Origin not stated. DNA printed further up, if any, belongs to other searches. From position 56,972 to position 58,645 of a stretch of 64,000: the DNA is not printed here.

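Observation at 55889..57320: Tandem triplication producing three intact yidD genes between cysS and hisI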

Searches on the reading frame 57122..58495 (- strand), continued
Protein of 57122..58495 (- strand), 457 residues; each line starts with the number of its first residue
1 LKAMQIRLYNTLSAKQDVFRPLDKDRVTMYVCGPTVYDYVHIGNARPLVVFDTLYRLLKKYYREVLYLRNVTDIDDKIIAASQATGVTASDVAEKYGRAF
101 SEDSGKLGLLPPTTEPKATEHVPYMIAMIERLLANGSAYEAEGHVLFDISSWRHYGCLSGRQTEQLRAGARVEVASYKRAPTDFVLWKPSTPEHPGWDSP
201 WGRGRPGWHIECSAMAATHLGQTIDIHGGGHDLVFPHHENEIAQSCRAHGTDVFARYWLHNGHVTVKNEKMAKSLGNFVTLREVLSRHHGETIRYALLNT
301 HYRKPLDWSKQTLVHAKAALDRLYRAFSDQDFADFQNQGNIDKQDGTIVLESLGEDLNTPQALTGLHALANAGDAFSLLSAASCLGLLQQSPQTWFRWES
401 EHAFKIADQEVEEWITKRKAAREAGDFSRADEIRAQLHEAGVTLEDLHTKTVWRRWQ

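Call 26: find_encoding_contigs(protein=P0122, flank=4000, max_places=4)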
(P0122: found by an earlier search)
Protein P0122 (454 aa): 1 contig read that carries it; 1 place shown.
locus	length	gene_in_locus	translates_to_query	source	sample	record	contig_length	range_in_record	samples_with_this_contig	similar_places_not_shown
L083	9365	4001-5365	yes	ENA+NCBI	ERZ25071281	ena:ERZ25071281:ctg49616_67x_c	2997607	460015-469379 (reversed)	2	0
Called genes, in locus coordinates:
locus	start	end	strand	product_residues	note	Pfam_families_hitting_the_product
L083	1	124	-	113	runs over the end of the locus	PF01503:PRA-PH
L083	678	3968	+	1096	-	PF10150:RNase_E_G, PF20833:RNase_E_G_Thio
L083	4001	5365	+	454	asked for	PF01406:tRNA-synt_1e, PF09334:tRNA-synt_1g (faint)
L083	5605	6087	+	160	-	PF01502:PRA-CH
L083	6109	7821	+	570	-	PF00587:tRNA-synt_2b, PF04073:tRNA_edit, PF03129:HGTP_anticodon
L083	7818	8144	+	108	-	PF13698:DUF4156 (weak)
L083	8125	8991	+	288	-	PF00106:adh_short, PF08659:KR, PF13460:NAD_binding_10 (weak), PF13561:adh_short_C2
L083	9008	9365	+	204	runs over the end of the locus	PF19489:SLT_4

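Call 51: find_encoding_contigs(protein=P0121, flank=3000, max_places=4)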
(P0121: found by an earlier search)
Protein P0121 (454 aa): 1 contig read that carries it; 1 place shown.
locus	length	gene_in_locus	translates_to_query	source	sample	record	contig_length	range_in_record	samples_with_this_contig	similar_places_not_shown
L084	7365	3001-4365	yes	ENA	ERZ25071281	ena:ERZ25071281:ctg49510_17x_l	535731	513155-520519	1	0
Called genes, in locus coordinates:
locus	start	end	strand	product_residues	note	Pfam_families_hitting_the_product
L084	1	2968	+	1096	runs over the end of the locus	PF10150:RNase_E_G, PF20833:RNase_E_G_Thio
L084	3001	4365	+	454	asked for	PF01406:tRNA-synt_1e, PF09334:tRNA-synt_1g (faint)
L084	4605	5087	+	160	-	PF01502:PRA-CH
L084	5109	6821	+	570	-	PF00587:tRNA-synt_2b, PF04073:tRNA_edit, PF03129:HGTP_anticodon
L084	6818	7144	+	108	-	PF13698:DUF4156 (weak)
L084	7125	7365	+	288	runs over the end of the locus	PF00106:adh_short, PF08659:KR, PF13460:NAD_binding_10 (weak), PF13561:adh_short_C2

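Call 52: find_encoding_contigs(protein=P0123, flank=3000, max_places=4)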
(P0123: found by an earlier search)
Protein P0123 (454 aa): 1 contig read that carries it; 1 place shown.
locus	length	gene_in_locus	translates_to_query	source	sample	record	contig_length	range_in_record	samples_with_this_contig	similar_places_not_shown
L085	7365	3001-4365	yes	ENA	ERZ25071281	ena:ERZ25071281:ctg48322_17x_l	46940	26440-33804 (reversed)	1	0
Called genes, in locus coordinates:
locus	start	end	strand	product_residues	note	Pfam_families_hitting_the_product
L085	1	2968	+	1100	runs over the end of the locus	-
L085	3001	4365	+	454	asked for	PF01406:tRNA-synt_1e, PF09334:tRNA-synt_1g (faint)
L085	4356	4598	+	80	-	PF01809:YidD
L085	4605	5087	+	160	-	PF01502:PRA-CH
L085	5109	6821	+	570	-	PF00587:tRNA-synt_2b, PF04073:tRNA_edit, PF03129:HGTP_anticodon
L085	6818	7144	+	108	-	PF13698:DUF4156 (weak)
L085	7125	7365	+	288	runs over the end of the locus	PF00106:adh_short, PF08659:KR, PF13460:NAD_binding_10 (weak), PF13561:adh_short_C2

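Call 54: search_protein_families(library=ncbifam, proteins=[window:57122-58486:-], max_evalue=0.00001)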
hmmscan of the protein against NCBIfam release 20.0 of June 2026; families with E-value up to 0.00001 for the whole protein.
window:57122-58486:- (454 aa): 8 families
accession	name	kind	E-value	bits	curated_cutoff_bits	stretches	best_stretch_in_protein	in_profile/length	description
TIGR00435.1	cysS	equivalog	2.5e-142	475.2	340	1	3-452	1-465/466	cysteine--tRNA ligase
NF011108.0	PRK14536.1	equivalog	2.5e-108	363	780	1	1-452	1-489/490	cysteine--tRNA ligase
TIGR03447.1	mycothiol_MshC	equivalog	3e-79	266.8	485.1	1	2-369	17-384/411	cysteine--1-D-myo-inosityl 2-amino-2-deoxy-alpha-D-glucopyranoside ligase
NF011107.0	PRK14534.1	equivalog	2e-62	211.8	744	1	1-448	1-476/481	cysteine--tRNA ligase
TIGR00398.1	metG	equivalog_domain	2.1e-09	36.7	336.35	0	257-311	317-372/530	methionine--tRNA ligase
NF008900.0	PRK12267.1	equivalog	4.8e-09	35.3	598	0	258-299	290-332/648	methionine--tRNA ligase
NF008957.0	PRK12300.1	subfamily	5e-08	31.4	677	1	222-330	581-690/946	leucine--tRNA ligase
TIGR00395.1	leuS_arch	equivalog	3.6e-07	28.6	648.5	1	221-322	574-676/938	leucine--tRNA ligase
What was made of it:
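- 57122..58495 (-): cysS, full length (cysteine--tRNA ligase). The ORF opens at a TTG at 58495. The relatives' gene calls start at the ATG at 58486. TIGR00435 475 bits against a cut-off of 340 (call 54).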
